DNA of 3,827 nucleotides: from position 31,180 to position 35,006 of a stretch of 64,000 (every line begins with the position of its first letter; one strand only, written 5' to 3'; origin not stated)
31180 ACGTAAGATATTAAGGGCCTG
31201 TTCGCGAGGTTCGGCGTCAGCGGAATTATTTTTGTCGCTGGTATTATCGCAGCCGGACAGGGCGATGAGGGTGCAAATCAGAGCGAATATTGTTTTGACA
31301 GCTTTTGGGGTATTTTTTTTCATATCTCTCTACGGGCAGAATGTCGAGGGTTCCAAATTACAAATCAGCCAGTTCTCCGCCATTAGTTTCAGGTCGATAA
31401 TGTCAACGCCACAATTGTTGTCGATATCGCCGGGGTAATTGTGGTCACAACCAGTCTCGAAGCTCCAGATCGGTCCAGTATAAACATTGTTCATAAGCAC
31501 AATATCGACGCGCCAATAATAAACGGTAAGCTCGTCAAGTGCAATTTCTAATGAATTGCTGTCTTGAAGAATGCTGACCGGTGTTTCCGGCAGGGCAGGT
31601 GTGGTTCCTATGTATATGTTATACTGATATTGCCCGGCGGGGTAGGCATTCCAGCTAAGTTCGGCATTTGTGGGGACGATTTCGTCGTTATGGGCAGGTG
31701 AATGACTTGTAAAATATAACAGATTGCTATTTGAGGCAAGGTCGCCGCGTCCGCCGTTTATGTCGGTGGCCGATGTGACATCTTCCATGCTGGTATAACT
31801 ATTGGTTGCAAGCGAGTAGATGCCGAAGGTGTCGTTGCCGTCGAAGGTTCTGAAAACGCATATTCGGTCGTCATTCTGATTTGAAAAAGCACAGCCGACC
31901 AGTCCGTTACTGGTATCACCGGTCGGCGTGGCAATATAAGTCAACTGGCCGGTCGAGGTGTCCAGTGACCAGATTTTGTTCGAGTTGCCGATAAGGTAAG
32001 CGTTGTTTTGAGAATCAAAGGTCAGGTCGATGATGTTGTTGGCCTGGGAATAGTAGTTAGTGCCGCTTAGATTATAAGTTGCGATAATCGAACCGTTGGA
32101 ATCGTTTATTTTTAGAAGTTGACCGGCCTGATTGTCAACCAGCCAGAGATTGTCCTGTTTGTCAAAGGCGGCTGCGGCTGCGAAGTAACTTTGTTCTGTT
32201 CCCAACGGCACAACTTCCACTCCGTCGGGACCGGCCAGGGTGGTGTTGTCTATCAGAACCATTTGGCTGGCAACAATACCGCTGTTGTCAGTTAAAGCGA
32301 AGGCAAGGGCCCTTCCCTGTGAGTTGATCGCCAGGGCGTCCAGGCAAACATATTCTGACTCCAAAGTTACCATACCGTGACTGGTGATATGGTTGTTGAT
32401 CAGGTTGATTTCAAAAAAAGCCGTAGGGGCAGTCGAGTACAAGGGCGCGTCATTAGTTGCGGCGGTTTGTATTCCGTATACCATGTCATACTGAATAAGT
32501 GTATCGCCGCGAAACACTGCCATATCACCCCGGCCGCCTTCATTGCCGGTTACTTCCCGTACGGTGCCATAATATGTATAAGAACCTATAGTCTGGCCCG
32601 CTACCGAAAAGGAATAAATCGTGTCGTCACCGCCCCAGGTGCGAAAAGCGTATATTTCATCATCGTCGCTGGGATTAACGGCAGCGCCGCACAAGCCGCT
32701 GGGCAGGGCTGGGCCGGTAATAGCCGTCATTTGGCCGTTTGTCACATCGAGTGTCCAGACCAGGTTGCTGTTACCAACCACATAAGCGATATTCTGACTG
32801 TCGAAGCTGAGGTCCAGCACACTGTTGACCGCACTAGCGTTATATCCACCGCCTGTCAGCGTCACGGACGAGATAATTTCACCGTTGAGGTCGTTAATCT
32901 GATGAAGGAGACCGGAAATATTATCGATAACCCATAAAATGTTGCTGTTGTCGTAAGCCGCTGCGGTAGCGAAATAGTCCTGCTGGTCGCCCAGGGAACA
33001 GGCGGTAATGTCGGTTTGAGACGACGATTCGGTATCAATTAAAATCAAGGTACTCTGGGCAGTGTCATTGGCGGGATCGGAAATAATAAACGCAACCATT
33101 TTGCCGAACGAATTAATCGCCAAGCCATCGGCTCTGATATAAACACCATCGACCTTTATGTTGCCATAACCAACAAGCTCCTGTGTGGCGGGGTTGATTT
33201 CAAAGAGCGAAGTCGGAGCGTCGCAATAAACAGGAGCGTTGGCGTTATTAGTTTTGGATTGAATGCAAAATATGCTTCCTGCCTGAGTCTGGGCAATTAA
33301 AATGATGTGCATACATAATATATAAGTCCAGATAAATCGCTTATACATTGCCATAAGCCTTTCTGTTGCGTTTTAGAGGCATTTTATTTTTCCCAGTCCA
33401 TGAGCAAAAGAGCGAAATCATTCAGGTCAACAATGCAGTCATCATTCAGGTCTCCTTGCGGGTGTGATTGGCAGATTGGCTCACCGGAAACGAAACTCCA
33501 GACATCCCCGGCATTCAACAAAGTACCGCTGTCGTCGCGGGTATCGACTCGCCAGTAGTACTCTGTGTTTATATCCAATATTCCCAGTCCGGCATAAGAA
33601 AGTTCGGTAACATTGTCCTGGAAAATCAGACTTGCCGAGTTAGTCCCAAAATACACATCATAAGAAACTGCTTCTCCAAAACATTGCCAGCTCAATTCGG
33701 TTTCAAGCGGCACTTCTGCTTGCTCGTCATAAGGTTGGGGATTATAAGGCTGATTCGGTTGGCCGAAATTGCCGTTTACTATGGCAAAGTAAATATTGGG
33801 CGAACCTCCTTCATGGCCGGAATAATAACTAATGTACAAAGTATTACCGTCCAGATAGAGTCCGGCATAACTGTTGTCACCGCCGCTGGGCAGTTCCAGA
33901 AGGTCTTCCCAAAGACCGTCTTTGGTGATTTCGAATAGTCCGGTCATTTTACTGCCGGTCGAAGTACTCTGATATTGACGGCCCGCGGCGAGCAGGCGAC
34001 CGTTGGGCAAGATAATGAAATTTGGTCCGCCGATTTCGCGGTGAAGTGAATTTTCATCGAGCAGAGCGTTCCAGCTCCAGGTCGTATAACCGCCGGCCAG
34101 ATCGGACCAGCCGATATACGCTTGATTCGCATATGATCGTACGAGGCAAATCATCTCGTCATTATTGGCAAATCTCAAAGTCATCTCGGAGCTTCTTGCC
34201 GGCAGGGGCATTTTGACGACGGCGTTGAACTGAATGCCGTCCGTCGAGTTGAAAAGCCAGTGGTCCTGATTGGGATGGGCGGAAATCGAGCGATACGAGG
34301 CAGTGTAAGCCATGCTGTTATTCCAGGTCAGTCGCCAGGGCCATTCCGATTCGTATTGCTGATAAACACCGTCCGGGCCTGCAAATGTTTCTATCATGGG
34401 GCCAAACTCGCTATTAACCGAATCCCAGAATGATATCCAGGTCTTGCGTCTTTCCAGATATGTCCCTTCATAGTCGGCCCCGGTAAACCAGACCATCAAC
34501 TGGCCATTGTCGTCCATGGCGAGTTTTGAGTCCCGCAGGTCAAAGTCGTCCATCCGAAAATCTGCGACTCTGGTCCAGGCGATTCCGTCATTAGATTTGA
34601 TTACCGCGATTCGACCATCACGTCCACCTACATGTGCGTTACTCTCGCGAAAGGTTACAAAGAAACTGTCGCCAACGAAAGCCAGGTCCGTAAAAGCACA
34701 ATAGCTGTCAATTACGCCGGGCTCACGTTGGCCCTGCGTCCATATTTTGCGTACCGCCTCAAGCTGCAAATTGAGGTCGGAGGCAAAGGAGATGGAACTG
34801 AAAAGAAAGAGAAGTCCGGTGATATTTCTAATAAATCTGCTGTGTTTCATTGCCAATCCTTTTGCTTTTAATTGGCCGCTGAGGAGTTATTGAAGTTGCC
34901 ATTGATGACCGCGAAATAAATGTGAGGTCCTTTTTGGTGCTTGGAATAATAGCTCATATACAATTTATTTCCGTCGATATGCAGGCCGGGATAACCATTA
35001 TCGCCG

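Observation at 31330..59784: Two alternative C-terminal address tags on paralogous secreted proteins: a single dockerin-like repeat versus PEP-CTERM, with no cohesin in sight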

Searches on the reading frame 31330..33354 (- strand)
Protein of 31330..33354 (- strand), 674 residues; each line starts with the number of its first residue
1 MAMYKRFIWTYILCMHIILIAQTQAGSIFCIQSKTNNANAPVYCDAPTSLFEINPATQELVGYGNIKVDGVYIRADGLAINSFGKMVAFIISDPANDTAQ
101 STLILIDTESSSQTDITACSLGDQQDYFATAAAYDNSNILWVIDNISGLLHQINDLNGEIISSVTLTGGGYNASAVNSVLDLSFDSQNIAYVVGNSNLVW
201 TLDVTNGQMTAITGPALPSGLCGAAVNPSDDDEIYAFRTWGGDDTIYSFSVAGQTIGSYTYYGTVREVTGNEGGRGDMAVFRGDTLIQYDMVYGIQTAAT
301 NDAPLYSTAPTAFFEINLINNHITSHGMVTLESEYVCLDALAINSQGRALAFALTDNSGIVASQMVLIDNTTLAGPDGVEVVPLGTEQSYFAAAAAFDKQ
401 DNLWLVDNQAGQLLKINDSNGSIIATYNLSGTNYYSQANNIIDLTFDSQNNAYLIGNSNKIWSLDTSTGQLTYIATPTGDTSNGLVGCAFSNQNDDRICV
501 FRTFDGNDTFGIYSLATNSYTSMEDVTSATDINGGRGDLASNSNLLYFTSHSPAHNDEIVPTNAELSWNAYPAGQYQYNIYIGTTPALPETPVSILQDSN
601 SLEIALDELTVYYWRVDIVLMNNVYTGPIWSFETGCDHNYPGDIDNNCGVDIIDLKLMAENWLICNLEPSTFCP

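Call 4: search_protein_families(library=pfam, proteins=[window:31330-33354:-], max_evalue=0.01)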
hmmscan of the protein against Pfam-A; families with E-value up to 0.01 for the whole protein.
window:31330-33354:- (674 aa): 2 families
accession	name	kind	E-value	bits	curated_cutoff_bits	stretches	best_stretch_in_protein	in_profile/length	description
PF14529.12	Exo_endo_phos_2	-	0.006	16.9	27.4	0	407-452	52-98/117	Endonuclease-reverse transcriptase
PF14870.12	PSII_BNR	-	0.0068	16.1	27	0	396-470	194-264/303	Photosynthesis system II assembly factor YCF48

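Call 21: search_protein_families(library=ncbifam, proteins=[window:31330-33354:-], max_evalue=0.1)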
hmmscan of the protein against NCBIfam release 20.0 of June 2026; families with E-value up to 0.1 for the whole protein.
window:31330-33354:- (674 aa): 2 families
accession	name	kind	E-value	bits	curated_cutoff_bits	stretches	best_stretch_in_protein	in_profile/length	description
NF033206.1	ScyE_fam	subfamily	0.016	14.8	80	0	432-481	246-295/333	ScyD/ScyE family protein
NF038015.2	AztD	exception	0.037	12.8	400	0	96-167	230-295/356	zinc metallochaperone AztD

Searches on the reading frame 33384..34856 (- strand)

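Call 4: search_protein_families(library=pfam, proteins=[window:33384-34856:-], max_evalue=0.01)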
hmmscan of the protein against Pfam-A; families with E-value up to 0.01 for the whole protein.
window:33384-34856:- (490 aa): 0 families

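Call 21: search_protein_families(library=ncbifam, proteins=[window:33384-34856:-], max_evalue=0.1)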
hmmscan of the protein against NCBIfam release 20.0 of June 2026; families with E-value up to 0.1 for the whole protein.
window:33384-34856:- (490 aa): 1 family
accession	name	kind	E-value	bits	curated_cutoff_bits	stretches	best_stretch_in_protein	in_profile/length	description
NF038311.1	FosU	exception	0.072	13.2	295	0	439-485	32-78/137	FosU family fosfomycin resistance glutathione transferase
